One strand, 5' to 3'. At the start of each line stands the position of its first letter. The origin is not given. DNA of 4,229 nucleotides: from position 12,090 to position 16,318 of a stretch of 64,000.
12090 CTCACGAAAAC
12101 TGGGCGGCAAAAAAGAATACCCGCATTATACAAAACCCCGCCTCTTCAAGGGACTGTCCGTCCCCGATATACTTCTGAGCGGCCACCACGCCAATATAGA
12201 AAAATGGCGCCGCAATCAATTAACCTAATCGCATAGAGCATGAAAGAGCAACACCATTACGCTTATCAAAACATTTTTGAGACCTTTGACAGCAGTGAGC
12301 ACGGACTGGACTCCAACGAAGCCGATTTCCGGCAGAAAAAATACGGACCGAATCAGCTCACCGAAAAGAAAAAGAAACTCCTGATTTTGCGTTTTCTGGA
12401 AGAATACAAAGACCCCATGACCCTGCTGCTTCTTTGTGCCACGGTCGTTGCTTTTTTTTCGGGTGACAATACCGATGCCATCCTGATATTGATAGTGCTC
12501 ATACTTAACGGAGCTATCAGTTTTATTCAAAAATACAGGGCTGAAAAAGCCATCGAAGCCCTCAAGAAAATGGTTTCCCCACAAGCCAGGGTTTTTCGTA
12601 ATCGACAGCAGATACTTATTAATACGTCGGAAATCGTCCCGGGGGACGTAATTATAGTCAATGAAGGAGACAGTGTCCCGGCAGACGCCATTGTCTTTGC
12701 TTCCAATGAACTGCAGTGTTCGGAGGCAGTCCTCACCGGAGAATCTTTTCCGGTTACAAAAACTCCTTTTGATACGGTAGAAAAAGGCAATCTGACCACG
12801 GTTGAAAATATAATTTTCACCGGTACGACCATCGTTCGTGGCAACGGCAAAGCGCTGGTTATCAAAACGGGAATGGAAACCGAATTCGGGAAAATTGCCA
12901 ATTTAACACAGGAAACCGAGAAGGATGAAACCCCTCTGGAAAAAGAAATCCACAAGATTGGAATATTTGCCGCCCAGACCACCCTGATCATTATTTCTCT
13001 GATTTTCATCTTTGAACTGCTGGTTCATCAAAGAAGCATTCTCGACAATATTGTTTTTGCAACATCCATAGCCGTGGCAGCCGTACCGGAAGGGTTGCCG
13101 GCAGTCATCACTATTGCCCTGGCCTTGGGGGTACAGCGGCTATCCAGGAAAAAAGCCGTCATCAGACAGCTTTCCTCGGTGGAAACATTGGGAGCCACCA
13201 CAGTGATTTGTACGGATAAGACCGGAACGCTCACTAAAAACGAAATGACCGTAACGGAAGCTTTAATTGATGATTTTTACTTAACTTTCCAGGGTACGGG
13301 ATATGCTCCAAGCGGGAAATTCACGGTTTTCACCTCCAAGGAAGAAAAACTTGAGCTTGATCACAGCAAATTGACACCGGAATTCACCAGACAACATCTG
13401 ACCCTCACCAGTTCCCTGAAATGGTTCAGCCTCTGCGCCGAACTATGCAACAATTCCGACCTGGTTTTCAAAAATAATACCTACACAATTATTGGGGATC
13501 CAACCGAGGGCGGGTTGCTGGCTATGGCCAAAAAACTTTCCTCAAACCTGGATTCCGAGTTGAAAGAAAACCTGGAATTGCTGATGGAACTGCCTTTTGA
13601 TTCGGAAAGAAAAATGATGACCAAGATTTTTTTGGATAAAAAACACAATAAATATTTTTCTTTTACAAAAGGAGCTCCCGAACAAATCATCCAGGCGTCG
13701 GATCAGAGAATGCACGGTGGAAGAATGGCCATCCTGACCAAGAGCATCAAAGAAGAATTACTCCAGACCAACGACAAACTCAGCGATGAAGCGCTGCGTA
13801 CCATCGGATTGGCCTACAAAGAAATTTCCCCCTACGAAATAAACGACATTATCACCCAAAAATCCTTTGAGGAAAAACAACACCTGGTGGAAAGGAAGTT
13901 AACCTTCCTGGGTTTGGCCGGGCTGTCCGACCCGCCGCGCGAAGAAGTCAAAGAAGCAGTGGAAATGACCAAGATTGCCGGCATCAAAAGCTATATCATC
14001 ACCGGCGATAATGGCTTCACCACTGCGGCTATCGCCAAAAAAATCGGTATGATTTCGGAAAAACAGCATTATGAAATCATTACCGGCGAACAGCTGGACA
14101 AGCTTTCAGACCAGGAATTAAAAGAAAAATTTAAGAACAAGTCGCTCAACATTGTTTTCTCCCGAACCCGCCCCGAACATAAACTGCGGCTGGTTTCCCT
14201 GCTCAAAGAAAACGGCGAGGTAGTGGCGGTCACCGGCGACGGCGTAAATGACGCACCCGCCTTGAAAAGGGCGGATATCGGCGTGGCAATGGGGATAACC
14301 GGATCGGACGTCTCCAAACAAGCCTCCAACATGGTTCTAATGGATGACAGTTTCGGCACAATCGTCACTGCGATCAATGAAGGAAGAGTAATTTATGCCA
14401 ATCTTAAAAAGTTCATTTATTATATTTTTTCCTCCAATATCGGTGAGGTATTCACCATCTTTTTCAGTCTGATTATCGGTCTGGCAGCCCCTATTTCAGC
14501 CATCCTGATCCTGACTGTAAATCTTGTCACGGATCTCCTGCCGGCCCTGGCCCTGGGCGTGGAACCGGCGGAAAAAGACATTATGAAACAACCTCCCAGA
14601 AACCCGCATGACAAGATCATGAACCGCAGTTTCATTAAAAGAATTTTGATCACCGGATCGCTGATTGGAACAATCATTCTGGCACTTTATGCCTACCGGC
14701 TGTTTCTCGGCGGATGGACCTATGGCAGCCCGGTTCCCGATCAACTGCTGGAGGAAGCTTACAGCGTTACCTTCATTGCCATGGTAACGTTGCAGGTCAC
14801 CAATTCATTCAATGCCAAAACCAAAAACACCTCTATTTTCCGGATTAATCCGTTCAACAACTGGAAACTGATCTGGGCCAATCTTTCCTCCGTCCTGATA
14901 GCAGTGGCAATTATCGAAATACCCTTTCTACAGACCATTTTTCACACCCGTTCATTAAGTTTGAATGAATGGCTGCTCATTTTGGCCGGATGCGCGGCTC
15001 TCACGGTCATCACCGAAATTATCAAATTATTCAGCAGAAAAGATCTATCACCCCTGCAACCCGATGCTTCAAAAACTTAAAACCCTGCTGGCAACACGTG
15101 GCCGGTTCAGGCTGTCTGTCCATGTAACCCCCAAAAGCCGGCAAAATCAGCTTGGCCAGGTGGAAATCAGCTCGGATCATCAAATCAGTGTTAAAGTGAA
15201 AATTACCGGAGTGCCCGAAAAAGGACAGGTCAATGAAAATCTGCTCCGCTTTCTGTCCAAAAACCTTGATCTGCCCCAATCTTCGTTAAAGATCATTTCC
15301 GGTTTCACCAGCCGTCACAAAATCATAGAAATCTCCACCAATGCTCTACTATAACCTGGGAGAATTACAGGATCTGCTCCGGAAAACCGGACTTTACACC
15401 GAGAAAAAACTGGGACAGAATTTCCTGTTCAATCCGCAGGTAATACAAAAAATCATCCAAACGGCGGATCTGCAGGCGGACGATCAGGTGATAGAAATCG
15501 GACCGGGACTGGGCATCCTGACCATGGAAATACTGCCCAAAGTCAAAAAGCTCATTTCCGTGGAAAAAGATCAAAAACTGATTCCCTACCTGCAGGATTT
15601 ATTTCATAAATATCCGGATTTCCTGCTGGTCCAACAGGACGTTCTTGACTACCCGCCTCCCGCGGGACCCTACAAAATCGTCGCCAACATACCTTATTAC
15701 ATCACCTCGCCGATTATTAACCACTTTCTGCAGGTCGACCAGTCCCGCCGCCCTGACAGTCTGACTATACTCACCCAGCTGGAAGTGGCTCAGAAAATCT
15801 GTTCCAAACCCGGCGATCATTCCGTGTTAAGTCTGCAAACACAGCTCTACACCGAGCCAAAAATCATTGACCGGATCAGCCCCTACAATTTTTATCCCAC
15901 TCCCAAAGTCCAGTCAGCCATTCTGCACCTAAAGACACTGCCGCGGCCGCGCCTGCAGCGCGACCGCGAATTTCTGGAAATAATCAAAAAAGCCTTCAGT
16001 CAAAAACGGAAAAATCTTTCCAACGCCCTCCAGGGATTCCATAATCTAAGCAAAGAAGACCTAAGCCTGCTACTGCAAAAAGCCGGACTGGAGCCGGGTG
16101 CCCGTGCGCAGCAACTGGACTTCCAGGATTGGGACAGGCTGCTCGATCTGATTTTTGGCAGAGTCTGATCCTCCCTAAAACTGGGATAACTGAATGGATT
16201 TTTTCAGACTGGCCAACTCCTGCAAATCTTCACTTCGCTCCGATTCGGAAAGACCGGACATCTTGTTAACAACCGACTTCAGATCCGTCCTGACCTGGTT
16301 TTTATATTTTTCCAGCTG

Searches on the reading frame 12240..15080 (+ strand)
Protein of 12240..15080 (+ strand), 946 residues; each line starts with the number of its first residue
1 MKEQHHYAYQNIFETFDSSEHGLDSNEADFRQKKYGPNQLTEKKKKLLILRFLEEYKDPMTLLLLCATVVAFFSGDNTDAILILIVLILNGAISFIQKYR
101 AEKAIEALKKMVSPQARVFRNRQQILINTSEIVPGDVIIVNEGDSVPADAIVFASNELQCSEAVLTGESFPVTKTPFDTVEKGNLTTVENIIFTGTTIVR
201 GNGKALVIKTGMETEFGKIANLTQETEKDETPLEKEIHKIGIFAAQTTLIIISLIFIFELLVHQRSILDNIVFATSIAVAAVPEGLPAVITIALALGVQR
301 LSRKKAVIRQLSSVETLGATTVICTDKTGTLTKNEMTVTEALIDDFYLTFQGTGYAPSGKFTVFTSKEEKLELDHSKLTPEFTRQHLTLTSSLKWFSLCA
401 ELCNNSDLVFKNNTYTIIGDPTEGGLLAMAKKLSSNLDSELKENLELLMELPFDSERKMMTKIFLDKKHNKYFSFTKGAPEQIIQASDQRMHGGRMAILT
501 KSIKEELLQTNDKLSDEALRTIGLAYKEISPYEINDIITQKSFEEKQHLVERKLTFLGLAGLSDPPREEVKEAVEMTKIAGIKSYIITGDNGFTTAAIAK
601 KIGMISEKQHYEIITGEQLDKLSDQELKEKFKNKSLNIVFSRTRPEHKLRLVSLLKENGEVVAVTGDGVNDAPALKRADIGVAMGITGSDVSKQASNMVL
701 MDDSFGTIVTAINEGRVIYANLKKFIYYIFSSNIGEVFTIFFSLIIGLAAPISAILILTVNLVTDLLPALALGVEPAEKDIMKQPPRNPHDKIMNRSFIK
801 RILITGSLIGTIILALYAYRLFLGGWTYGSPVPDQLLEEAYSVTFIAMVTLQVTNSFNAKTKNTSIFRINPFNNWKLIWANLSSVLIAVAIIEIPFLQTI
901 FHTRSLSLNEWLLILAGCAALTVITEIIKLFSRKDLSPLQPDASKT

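Call 32: search_protein_families(library=pfam, proteins=[window:12240-15080:+], max_evalue=0.001)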
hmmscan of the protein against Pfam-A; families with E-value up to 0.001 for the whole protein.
window:12240-15080:+ (946 aa): 6 families
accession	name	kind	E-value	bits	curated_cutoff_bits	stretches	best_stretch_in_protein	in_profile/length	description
PF00122.25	E1-E2_ATPase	-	3.1e-50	170.6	28.1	1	111-304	2-181/181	E1-E2 ATPase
PF00689.26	Cation_ATPase_C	-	6.3e-49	166.5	27.3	1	750-931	2-175/175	Cation transporting ATPase, C-terminus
PF13246.12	Cation_ATPase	-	1.1e-17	64.2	21.7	1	402-487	2-88/91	Cation transport ATPase (P-type)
PF00690.31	Cation_ATPase_N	-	2.7e-17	62.6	20.4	1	5-71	2-69/69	Cation transporter/ATPase, N-terminus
PF00702.32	Hydrolase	-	5.4e-15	56.7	26.4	1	541-679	72-191/191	haloacid dehalogenase-like hydrolase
PF08282.18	Hydrolase_3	-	0.00013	22.2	20.9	1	627-703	170-247/255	haloacid dehalogenase-like hydrolase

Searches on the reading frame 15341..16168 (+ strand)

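Call 31: search_protein_families(library=pfam, proteins=[window:15341-16168:+], max_evalue=0.001)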
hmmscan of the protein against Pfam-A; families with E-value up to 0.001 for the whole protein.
window:15341-16168:+ (275 aa): 1 family
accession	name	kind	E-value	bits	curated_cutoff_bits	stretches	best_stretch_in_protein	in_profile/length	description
PF00398.26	RrnaAD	-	1.5e-53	182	24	1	21-268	5-258/263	Ribosomal RNA adenine dimethylase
